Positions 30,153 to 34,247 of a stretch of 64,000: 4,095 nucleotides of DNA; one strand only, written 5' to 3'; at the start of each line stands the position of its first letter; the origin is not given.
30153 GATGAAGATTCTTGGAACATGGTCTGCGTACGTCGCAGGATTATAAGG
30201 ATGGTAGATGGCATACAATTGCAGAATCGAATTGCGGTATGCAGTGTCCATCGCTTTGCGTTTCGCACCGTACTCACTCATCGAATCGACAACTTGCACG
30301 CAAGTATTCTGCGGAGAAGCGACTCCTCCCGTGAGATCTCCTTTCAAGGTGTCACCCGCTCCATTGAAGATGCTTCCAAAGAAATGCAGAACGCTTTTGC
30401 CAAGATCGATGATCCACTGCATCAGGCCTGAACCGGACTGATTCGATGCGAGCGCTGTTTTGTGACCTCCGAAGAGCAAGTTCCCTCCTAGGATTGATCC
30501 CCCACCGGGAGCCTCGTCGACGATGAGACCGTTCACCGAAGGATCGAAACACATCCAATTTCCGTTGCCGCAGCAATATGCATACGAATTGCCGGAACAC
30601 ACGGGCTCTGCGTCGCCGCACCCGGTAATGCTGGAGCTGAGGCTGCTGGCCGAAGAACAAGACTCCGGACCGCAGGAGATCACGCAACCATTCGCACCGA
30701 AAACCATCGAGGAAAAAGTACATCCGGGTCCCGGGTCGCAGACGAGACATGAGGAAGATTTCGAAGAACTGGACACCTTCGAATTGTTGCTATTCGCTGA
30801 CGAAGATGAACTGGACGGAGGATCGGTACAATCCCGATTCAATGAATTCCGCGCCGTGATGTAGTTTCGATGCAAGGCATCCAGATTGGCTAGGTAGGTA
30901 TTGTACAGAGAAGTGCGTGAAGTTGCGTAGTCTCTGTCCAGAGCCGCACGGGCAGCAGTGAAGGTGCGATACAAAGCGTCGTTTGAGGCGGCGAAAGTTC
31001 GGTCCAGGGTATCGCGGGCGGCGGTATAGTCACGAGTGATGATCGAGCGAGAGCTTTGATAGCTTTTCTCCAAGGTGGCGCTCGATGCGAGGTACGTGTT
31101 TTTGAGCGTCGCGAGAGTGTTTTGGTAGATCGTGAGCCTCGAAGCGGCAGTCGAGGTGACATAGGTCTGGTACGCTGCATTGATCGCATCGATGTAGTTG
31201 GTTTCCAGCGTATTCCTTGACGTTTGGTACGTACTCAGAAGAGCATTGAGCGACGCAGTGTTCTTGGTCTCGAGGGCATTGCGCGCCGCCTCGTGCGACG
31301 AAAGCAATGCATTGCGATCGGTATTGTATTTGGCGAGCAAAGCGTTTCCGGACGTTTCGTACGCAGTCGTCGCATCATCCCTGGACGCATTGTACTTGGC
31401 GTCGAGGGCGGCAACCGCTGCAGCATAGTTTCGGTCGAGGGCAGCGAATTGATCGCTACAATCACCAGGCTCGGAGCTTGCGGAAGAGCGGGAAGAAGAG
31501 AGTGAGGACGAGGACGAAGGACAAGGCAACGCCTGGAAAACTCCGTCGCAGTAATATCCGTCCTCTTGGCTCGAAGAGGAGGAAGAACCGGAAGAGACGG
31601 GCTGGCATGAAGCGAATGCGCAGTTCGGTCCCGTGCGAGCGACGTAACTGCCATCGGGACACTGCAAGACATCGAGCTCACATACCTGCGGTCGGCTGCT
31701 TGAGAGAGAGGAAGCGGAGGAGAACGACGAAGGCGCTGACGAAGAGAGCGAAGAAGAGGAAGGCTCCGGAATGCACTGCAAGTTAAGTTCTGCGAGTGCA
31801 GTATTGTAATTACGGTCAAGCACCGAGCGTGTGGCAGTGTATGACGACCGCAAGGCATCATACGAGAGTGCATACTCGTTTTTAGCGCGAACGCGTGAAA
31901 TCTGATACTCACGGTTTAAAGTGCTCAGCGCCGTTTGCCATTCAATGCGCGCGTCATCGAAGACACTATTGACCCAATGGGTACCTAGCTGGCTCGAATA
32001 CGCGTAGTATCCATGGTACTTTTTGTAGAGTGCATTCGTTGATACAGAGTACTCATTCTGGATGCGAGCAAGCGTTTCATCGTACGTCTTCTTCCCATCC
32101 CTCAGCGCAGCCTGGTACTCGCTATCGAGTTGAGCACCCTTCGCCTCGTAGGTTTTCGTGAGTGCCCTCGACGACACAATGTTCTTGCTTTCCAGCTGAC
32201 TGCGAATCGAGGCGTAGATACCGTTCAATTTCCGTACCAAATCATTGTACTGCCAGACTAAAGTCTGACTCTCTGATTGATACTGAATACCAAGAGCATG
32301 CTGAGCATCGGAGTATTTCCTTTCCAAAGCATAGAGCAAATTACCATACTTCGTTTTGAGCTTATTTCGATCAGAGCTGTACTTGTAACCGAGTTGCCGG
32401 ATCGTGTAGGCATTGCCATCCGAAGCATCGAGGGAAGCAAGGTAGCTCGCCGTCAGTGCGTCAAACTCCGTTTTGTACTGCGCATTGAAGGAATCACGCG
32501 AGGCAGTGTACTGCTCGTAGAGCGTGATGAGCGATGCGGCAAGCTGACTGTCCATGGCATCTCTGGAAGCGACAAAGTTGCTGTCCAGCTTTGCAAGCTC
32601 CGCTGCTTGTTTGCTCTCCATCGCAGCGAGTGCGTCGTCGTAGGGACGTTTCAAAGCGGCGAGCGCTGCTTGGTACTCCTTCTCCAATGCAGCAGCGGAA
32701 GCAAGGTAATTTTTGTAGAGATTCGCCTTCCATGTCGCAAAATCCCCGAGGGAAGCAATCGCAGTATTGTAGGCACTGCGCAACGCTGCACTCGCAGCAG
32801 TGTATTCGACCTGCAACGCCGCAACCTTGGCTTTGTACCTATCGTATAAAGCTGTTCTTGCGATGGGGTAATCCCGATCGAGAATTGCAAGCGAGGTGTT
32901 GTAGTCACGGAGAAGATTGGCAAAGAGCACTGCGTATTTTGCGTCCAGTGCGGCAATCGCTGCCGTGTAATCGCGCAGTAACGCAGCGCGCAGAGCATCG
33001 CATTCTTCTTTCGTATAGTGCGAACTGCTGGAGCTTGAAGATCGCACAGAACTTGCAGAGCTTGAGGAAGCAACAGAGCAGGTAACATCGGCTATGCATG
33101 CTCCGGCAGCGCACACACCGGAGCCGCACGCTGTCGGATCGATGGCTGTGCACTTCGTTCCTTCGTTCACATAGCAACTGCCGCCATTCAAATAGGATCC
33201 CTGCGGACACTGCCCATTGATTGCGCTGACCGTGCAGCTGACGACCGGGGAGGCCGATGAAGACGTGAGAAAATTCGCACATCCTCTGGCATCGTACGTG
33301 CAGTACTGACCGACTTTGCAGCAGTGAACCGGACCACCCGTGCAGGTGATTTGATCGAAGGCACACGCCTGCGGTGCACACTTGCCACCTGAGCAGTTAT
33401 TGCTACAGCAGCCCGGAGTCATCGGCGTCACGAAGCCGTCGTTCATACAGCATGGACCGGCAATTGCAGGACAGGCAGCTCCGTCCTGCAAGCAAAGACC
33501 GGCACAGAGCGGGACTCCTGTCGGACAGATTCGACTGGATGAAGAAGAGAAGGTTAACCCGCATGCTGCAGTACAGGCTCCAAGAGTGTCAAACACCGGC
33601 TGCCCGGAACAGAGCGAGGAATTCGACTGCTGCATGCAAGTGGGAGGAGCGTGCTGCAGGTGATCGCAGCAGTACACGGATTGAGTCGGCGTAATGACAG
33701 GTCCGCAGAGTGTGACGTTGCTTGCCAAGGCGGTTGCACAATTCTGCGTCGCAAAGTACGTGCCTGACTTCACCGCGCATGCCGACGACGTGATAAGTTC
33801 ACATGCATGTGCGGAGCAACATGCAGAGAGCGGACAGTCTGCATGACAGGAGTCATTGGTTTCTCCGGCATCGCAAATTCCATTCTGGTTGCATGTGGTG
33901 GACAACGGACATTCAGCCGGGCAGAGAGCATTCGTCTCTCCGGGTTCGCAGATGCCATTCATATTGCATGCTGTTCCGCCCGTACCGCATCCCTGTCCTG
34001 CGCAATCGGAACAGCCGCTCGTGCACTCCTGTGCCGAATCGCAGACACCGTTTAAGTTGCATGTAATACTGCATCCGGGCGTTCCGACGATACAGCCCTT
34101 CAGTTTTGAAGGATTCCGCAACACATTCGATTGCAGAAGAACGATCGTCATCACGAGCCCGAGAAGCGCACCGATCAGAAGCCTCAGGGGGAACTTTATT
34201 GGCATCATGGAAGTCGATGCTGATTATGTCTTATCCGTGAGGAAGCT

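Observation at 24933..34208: Architecture of the 3,091-aa protein shows a duplicated supermodule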

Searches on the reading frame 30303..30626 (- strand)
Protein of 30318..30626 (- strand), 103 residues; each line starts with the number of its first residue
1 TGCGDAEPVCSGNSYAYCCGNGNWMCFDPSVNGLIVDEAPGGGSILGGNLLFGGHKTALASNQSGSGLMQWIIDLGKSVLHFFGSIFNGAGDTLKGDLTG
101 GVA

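Call 26: find_homologous_proteins(query=A1, max_evalue=0.001)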
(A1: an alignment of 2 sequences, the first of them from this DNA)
Query A1 (2 sequences): 69 candidates shared short words with the query, none scored E <= 0.001.

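Call 27: find_related_loci(query=A1, collection=genome_contigs, flank=10000)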
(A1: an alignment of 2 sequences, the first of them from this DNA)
Query A1 (107 aa) in genome_contigs; peptide patterns used: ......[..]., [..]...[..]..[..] (x = any residue, [..] = any of these).
28 stretches matched a pattern; 1 encode a relative of the query (tblastn E <= 1e-3); 1 distinct loci.
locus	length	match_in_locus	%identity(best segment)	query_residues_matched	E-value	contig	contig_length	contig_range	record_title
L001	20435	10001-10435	38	1-100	6e-15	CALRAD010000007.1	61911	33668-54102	MAG: Candidatus Peribacteria bacterium isolate MaH-04nov19-275 genome assembly, contig: MaH-04nov19-C890, whole genome s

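Call 36: find_related_loci(query=A2, collection=metagenome_contigs, flank=10000)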
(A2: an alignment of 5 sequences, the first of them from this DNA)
Query A2 (108 aa) in metagenome_contigs; peptide patterns used: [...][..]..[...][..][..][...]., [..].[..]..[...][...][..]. (x = any residue, [..] = any of these).
142 stretches matched a pattern; 9 encode a relative of the query (tblastn E <= 1e-3); 8 distinct loci.
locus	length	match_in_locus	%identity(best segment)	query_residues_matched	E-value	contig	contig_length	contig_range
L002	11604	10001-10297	56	3-101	1e-32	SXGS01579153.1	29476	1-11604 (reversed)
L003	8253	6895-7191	56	3-101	1e-32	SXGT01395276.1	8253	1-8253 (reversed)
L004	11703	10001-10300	57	3-101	6e-30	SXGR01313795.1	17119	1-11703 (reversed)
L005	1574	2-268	56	13-101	4e-29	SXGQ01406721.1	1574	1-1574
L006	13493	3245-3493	40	3-80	6e-14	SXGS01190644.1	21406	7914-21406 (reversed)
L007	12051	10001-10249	40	3-80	6e-14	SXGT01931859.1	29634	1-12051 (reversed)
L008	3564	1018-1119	50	8-41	7e-8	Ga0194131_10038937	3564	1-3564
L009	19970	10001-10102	50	8-41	8e-8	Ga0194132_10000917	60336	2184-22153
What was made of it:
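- Tried and rejected: The family is effectively absent from the protein collections and was reached only by DNA-pattern scans (calls 27, 36).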

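Call 42: search_protein_families(library=pfam, proteins=[L001:5552-13012:+, L004:4538-11701:+, L006:2-7327:+, L009:8537-15046:+], max_evalue=0.01)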
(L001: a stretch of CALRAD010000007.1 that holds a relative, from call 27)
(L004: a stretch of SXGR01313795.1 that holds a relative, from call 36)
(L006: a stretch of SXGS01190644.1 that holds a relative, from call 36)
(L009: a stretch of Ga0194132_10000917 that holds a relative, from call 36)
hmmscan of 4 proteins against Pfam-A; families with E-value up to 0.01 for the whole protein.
L001:5552-13012:+ (2486 aa): 2 families
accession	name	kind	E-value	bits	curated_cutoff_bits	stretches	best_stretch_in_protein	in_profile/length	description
PF13948.11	DUF4215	-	5.3e-08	33.5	27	2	2382-2419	11-46/47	Domain of unknown function (DUF4215)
PF01391.23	Collagen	-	7.8e-08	32.4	27.2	1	152-199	6-53/60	Collagen triple helix repeat (20 copies)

L004:4538-11701:+ (2388 aa): 1 family
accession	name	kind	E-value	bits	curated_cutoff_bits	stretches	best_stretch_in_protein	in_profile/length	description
PF01391.23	Collagen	-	0.00034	20.8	27.2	1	1124-1176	1-53/60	Collagen triple helix repeat (20 copies)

L006:2-7327:+ (2442 aa): 1 family
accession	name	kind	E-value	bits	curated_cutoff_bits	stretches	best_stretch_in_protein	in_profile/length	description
PF13948.11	DUF4215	-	2.8e-05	24.8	27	2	2232-2273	7-46/47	Domain of unknown function (DUF4215)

L009:8537-15046:+ (2170 aa): 1 family
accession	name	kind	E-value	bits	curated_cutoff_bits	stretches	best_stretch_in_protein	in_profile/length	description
PF13948.11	DUF4215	-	2.1e-12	47.6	27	4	1932-1968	9-46/47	Domain of unknown function (DUF4215)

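Call 50: find_homologous_proteins(query=A4, max_evalue=0.01)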
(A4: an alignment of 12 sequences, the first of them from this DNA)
Query A4 (12 sequences): 5999 candidates shared short words with the query, none scored E <= 0.01.
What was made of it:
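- Tried and rejected: Both gave no hits (calls 26, 50).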

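Call 55: search_protein_families(library=pfam, proteins=[L009:7028-8452:+, L009:6000-6875:-, L009:15402-16433:-, L009:4323-5195:+, L001:1354-2943:-, L001:13765-14469:+, L001:15130-16377:+, L006:9638-10897:+, L006:7830-8306:+], max_evalue=0.001)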
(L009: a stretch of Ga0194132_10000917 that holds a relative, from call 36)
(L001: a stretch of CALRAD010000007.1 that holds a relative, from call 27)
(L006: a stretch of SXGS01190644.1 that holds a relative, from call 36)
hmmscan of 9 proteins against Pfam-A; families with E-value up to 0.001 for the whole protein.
L009:7028-8452:+ (474 aa): 4 families
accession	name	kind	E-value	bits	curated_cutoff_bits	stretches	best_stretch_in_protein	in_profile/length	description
PF02878.22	PGM_PMM_I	-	7.1e-31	107.2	22.5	1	8-142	3-136/138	Phosphoglucomutase/phosphomannomutase, alpha/beta/alpha domain I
PF02879.22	PGM_PMM_II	-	1.2e-27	96.9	29.3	1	161-259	2-103/103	Phosphoglucomutase/phosphomannomutase, alpha/beta/alpha domain II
PF02880.22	PGM_PMM_III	-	7.2e-21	74.9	20.7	1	264-364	2-104/115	Phosphoglucomutase/phosphomannomutase, alpha/beta/alpha domain III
PF00408.26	PGM_PMM_IV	-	3.8e-07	30.5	23.1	1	395-460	7-63/68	Phosphoglucomutase/phosphomannomutase, C-terminal domain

L009:6000-6875:- (291 aa): 1 family
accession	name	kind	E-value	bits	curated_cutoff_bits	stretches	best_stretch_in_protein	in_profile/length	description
PF00809.28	Pterin_bind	-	3.6e-67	227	25.5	1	27-272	2-244/244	Pterin binding enzyme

L009:15402-16433:- (343 aa): 2 families
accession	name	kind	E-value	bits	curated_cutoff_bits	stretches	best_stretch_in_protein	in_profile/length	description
PF00710.25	Asparaginase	-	3.5e-51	173.9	22.5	1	18-200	1-188/193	Asparaginase, N-terminal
PF17763.6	Asparaginase_C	-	8.6e-31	106.7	34.6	1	220-333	1-114/114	Glutaminase/Asparaginase C-terminal domain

L009:4323-5195:+ (290 aa): 1 family
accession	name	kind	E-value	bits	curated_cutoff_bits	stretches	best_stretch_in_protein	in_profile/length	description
PF18895.5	T4SS_pilin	-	2.6e-09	37.5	26.6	0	67-135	3-70/71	Type IV secretion system pilin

L001:1354-2943:- (529 aa): 2 families
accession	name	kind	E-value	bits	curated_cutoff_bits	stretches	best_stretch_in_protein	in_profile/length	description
PF02366.24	PMT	-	3.2e-28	99.4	22.7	1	46-258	2-212/245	Dolichyl-phosphate-mannose-protein mannosyltransferase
PF16192.10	PMT_4TMC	-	4.8e-16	59.3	32.4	1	339-511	21-202/202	C-terminal four TMM region of protein-O-mannosyltransferase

L001:13765-14469:+ (234 aa): 1 family
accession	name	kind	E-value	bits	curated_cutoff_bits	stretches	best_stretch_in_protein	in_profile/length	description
PF00696.33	AA_kinase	-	9.4e-36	124.1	24.9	1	5-212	1-234/234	Amino acid kinase family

L001:15130-16377:+ (415 aa): 1 family
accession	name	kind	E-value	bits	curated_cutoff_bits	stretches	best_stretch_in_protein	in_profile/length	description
PF13507.12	GATase_5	-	7.6e-39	133.8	27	1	4-229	2-230/260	CobB/CobQ-like glutamine amidotransferase domain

L006:9638-10897:+ (419 aa): 1 family
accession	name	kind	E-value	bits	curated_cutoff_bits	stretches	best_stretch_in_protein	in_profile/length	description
PF13507.12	GATase_5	-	3e-41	141.7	27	1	4-228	2-229/260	CobB/CobQ-like glutamine amidotransferase domain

L006:7830-8306:+ (158 aa): 0 families
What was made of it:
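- A phosphoglucomutase/phosphomannomutase-family gene lies next to the distant relative L009 (call 55).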

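Call 74: search_protein_families(library=pfam, proteins=[window:30318-30626:-], max_evalue=10)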
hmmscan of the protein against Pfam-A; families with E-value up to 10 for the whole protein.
seq(103 aa): 2 families
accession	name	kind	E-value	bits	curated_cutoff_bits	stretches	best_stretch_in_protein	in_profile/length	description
PF04562.17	Dicty_spore_N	-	0.093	13.9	22.3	1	3-29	11-37/115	Dictyostelium spore coat protein, N terminus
PF23706.1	Rv1893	-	0.14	12.5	27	1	84-102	24-42/72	Rv1893-like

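Call 96: find_related_loci(query=A4, collection=viral_contigs, flank=5000)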
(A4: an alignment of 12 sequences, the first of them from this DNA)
Query A4 (103 aa) in viral_contigs; peptide patterns used: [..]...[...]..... (x = any residue, [..] = any of these).
39 stretches matched a pattern, but none encodes a relative of the query by tblastn (E <= 1e-3).

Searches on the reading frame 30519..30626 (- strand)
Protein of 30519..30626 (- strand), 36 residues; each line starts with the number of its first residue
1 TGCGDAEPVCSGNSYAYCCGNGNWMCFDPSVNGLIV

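Call 93: search_solved_structures(query=A9, max_evalue=10, show_alignments=3)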
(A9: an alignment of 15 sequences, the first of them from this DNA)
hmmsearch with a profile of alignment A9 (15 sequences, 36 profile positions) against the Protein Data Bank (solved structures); distinct sequences matched with E-value up to 10: 1.
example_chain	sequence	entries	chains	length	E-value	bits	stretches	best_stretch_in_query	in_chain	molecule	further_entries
23bx_B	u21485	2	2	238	1.1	12.2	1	13-30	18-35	Capsid protein VP2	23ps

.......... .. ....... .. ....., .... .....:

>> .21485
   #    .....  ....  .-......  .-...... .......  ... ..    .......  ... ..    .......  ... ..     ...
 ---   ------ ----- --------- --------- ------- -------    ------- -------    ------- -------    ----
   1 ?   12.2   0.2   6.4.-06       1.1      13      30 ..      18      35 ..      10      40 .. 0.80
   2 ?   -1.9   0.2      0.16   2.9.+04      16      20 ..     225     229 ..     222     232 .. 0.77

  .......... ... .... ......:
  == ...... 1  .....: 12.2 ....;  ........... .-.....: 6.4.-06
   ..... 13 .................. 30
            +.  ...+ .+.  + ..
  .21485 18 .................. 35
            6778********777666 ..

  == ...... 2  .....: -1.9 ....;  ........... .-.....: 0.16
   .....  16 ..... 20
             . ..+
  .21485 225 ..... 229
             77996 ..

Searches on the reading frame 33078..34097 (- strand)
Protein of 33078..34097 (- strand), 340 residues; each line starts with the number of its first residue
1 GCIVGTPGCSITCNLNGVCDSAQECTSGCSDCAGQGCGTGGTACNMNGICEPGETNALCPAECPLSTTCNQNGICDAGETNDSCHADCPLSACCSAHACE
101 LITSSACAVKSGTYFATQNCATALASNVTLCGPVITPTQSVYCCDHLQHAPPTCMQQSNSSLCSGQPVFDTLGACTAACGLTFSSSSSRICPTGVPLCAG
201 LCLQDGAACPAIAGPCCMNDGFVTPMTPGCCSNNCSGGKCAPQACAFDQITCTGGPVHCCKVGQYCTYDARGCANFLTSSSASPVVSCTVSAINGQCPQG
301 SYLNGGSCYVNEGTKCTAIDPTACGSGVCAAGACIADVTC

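Call 74: search_protein_families(library=pfam, proteins=[window:33078-34097:-], max_evalue=10)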
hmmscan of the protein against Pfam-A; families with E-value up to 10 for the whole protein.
seq(340 aa): 0 families
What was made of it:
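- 33069..34097 (-): Cys-rich head (aa 38-380), including 3 CN.NG.C units. No Pfam hit (call 74).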
